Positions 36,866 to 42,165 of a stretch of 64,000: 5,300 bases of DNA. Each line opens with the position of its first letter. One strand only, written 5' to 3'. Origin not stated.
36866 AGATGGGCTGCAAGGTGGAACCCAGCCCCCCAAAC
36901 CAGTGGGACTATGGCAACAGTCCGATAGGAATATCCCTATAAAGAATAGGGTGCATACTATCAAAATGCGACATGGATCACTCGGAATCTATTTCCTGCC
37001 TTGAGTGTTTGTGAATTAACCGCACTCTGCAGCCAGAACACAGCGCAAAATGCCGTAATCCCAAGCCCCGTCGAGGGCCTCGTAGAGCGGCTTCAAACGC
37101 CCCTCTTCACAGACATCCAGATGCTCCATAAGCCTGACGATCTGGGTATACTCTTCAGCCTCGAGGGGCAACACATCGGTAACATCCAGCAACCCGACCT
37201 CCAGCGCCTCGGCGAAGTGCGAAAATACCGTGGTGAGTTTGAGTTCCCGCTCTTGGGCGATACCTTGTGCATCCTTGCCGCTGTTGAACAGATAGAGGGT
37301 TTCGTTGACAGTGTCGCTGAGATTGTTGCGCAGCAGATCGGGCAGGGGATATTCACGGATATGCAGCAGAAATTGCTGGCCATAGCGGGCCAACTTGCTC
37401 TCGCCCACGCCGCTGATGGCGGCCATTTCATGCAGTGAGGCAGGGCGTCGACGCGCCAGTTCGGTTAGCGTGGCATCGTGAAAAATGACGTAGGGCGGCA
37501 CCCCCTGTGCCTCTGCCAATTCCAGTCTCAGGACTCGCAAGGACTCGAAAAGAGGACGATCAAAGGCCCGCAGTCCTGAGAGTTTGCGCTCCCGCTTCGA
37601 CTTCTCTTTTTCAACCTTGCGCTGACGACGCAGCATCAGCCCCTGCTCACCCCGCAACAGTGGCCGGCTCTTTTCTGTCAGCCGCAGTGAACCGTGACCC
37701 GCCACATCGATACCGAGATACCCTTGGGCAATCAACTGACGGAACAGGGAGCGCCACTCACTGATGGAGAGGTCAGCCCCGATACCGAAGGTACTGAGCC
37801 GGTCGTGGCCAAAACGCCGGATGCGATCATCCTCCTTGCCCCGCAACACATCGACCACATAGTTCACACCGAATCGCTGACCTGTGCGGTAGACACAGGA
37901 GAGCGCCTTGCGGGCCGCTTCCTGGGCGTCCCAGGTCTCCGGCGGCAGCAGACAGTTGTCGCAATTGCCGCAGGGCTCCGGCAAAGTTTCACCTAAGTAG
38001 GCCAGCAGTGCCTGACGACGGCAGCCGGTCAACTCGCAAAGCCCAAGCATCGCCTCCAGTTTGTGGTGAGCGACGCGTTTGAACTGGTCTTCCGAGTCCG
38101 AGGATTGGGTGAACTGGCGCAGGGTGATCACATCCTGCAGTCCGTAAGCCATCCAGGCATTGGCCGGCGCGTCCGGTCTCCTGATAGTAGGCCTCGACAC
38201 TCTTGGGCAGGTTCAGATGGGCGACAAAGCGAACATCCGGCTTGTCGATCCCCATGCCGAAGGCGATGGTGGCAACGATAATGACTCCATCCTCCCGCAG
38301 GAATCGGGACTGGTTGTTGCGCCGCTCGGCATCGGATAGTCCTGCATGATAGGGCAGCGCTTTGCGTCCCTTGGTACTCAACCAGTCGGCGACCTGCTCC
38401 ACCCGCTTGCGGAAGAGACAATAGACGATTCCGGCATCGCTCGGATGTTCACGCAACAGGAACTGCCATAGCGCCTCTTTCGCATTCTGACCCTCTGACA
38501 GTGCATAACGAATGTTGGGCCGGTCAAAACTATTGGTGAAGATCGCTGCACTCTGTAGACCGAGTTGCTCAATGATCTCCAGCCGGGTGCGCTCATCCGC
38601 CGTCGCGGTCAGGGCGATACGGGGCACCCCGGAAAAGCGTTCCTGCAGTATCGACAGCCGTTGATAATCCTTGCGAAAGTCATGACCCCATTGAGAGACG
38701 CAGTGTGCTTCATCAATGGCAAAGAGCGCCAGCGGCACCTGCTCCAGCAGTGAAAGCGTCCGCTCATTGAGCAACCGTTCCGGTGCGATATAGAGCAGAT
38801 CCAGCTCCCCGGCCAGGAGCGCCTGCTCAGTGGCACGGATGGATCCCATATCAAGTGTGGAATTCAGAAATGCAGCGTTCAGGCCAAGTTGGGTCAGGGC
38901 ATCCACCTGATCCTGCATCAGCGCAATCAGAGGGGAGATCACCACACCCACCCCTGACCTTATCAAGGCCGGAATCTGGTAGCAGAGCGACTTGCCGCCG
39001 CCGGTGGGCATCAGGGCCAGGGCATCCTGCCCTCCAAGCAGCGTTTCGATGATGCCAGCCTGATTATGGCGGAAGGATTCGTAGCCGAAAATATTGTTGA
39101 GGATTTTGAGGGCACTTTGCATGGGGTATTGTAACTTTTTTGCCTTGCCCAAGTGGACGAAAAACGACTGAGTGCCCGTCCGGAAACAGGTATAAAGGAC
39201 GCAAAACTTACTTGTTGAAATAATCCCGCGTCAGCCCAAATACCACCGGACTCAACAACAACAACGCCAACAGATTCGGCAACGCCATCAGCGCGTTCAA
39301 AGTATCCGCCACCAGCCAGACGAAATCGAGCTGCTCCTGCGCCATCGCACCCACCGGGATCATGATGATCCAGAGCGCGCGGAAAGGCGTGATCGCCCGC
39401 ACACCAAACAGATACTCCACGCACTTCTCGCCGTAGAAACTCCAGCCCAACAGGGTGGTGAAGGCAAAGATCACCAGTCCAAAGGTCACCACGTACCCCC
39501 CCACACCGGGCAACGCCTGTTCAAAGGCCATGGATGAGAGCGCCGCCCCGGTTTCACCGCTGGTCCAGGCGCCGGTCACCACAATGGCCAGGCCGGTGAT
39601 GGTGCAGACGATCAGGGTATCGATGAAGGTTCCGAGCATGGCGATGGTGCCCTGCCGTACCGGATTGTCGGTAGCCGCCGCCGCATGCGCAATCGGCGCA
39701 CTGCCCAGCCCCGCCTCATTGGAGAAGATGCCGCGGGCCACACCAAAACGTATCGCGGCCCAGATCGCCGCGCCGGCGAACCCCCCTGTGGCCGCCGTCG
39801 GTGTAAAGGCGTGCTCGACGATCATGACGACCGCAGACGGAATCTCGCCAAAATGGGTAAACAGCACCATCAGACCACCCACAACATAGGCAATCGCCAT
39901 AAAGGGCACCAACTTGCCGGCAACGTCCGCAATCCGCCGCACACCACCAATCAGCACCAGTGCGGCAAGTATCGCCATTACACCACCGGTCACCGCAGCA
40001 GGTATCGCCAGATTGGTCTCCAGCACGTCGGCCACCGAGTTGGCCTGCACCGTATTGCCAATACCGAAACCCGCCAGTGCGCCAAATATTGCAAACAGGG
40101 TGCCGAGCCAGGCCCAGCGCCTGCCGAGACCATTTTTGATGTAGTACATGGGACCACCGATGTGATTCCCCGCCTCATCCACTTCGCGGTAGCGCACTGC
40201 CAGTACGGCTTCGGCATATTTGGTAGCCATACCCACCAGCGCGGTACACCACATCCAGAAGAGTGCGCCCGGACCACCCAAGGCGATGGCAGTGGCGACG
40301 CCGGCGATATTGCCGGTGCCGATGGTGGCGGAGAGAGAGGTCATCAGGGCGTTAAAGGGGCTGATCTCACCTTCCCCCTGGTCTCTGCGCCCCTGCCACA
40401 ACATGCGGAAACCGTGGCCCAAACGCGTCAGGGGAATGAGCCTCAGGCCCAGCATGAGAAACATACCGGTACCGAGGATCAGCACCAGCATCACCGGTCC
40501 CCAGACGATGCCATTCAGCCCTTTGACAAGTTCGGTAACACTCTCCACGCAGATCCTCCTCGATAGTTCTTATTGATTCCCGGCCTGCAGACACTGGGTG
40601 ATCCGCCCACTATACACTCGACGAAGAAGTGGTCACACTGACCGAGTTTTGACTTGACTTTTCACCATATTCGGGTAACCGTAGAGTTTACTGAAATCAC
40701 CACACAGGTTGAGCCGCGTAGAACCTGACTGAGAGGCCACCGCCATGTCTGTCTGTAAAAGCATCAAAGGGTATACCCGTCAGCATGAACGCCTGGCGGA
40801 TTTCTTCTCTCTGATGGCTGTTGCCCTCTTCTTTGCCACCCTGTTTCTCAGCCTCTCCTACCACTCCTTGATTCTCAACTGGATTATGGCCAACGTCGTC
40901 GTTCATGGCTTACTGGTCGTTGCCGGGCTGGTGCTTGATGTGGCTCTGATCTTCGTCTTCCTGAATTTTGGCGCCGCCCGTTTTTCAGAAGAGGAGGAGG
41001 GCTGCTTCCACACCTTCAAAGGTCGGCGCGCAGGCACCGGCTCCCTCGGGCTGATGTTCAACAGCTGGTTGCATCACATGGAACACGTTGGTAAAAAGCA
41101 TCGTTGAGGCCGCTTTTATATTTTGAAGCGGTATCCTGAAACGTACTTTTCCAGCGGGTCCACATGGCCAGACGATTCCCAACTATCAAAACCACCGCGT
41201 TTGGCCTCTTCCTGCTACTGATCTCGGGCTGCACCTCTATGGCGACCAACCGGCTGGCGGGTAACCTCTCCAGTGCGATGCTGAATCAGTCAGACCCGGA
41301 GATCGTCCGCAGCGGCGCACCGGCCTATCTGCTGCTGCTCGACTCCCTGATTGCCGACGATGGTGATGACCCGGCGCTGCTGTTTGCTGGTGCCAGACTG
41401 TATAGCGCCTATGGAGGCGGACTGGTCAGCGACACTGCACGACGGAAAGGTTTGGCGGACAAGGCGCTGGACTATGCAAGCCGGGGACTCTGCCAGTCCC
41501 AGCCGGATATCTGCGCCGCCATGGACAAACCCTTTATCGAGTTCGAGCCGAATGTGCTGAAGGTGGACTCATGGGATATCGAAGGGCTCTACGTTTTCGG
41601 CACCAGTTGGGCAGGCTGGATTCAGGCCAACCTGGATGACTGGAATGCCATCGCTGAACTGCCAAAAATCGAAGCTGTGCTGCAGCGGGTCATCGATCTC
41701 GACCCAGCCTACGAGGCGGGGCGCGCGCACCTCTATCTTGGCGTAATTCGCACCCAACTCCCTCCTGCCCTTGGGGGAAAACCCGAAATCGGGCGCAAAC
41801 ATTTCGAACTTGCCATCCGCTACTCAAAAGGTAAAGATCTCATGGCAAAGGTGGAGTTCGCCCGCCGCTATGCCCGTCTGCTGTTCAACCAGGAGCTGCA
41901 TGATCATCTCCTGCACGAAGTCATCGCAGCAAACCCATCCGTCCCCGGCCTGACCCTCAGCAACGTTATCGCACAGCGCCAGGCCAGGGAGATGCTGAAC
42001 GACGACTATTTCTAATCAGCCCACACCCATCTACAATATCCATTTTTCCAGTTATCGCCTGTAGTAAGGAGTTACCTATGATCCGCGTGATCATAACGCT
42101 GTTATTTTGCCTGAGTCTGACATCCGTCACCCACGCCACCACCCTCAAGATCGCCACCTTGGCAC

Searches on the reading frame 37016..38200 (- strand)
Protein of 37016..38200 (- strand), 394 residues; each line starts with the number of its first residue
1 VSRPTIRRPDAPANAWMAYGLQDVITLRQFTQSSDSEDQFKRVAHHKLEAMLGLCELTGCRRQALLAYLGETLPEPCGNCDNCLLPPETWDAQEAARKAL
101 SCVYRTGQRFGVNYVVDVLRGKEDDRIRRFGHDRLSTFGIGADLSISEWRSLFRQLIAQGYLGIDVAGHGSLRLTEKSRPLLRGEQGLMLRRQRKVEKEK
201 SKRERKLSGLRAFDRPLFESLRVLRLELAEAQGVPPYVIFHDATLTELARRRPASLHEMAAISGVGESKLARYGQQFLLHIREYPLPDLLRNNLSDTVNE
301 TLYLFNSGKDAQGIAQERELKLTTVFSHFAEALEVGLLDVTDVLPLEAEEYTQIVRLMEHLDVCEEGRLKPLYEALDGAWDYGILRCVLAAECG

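Call 46: search_protein_families(library=pfam, proteins=[window:37016-38200:-])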
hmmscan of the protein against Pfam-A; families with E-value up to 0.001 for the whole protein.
window:37016-38200:- (394 aa): 4 families
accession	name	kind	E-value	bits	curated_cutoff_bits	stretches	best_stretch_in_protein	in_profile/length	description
PF09382.16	RQC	-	1.2e-43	148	23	1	86-198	1-113/114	RQC domain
PF00570.28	HRDC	-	3.5e-22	78.6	23.8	1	216-278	3-65/68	HRDC domain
PF16124.10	RecQ_Zn_bind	-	5.5e-20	72.3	25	1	22-84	2-66/66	RecQ zinc-binding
PF14493.12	HTH_40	-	1.8e-17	63.8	27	1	297-389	1-89/89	Helix-turn-helix domain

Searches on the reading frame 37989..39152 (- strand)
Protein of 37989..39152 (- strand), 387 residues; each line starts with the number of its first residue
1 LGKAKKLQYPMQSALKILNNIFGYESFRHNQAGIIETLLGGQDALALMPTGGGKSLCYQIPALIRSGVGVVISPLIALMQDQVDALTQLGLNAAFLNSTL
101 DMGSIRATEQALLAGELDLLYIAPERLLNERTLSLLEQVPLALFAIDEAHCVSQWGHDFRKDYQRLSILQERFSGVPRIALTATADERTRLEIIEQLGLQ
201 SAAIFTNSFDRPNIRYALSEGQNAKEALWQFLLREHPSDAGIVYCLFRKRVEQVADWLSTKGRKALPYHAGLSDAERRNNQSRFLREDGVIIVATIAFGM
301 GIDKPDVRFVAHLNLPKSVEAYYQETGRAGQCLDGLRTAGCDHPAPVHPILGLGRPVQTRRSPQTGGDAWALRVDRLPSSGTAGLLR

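Call 46: search_protein_families(library=pfam, proteins=[window:37989-39152:-])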
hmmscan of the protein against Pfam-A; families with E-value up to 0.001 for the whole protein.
window:37989-39152:- (387 aa): 2 families
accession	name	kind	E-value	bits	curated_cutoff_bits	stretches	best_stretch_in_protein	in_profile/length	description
PF00270.35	DEAD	-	8.2e-25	87.9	26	1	30-188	3-162/167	DEAD/DEAH box helicase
PF00271.37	Helicase_C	-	4.2e-17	62.8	23.5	1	226-330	4-107/110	Helicase conserved C-terminal domain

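Call 51: search_protein_families(library=ncbifam, proteins=[window:37989-39152:-])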
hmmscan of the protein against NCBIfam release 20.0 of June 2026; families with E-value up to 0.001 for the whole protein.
window:37989-39152:- (387 aa): 17 families
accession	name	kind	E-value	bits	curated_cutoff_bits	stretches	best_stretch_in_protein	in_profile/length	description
TIGR01389.1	recQ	equivalog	9.2e-146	486.7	640.2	1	16-338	3-322/591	DNA helicase RecQ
TIGR00614.1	recQ_fam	subfamily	5.6e-124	414.5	219.8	1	16-336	1-322/470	RecQ family ATP-dependent DNA helicase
NF008279.0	PRK11057.1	equivalog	7.7e-122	407.7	1015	1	11-336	10-332/608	ATP-dependent DNA helicase RecQ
NF041063.1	DpdF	equivalog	6.4e-48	163.9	550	1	40-330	157-470/813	protein DpdF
NF008394.0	PRK11192.1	equivalog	5.5e-15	55.1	507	1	22-331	21-340/441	ATP-dependent RNA helicase SrmB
NF053631.1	RNA_helic_CshA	equivalog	2.1e-13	49.9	646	1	22-331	17-330/434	degradosome RNA helicase CshA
NF008744.0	PRK11776.1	equivalog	6.4e-13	48.1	524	1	15-331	16-335/460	ATP-dependent RNA helicase DbpA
NF053711.1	RNA_heli_RhlE1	exception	1.7e-11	43.6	750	1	21-331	18-337/434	RNA helicase RhlE1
TIGR04121.1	DEXH_lig_assoc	equivalog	7e-10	37.3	850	1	23-334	11-348/804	ligase-associated DNA damage response DEXH box helicase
NF008642.0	PRK11634.1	equivalog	5.4e-09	35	989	1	15-331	18-338/628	DEAD/DEAH family ATP-dependent RNA helicase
NF053636.1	DDHlcsCsdAPsy1082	equivalog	3.8e-08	32.3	890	1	223-331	228-336/512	DEAD/DEAH box helicase CsdA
TIGR03817.1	DECH_helic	hypoth_equivalog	6e-08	31.4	874.1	0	25-105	35-119/742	helicase/secretion neighborhood putative DEAH-box helicase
NF010338.0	PRK13767.1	equivalog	5.1e-07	28.3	849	1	262-333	315-386/877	ATP-dependent helicase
NF002340.1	PRK01297.1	equivalog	2.8e-06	26.4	564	0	224-331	235-342/372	ATP-dependent RNA helicase RhlB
NF003419.0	PRK04837.1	equivalog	4.5e-06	25.7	588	1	222-331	240-349/424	ATP-dependent RNA helicase RhlB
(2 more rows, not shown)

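Call 71: find_encoding_contigs(protein=window:37992-39122:-, flank=1500, max_places=10)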
Protein seq(377 aa) (377 aa): no gene with exactly this product is on record in the collection.

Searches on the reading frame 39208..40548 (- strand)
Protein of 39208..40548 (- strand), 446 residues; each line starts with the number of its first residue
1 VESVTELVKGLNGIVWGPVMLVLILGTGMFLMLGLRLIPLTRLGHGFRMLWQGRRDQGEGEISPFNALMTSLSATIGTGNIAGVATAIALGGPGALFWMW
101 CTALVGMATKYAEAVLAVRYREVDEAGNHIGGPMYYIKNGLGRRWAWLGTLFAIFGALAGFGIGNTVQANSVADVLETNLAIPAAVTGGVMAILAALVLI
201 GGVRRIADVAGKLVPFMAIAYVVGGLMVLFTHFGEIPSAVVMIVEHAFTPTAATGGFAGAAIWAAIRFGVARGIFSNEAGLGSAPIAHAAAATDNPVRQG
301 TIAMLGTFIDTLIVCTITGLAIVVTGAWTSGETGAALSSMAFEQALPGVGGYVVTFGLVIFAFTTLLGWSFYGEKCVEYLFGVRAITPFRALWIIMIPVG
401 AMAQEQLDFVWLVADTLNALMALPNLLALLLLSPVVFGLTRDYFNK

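Call 46: search_protein_families(library=pfam, proteins=[window:39208-40548:-])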
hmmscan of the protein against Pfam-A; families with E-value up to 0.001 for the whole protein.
window:39208-40548:- (446 aa): 2 families
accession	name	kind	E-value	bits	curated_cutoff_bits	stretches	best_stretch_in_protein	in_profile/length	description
PF01235.23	Na_Ala_symp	-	1.9e-141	472.3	24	1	54-445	5-381/392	Sodium:alanine symporter family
PF13520.12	AA_permease_2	-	0.0004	19.9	27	0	62-374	1-296/427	Amino acid permease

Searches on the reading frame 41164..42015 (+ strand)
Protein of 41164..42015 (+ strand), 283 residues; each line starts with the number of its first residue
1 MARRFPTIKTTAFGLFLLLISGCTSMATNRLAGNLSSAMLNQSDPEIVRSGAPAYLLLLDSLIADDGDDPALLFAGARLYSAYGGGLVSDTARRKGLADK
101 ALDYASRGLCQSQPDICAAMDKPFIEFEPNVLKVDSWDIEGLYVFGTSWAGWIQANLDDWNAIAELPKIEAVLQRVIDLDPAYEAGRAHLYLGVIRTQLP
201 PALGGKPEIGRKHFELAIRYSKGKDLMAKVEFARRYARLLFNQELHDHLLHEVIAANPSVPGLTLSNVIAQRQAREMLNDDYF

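Call 47: search_protein_families(library=pfam, proteins=[window:41164-42015:+])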
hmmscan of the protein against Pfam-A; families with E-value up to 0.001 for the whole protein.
window:41164-42015:+ (283 aa): 1 family
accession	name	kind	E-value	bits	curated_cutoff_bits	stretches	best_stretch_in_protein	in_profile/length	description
PF16811.11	TAtT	-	1.1e-68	231.8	26.5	1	41-280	1-258/263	TRAP transporter T-component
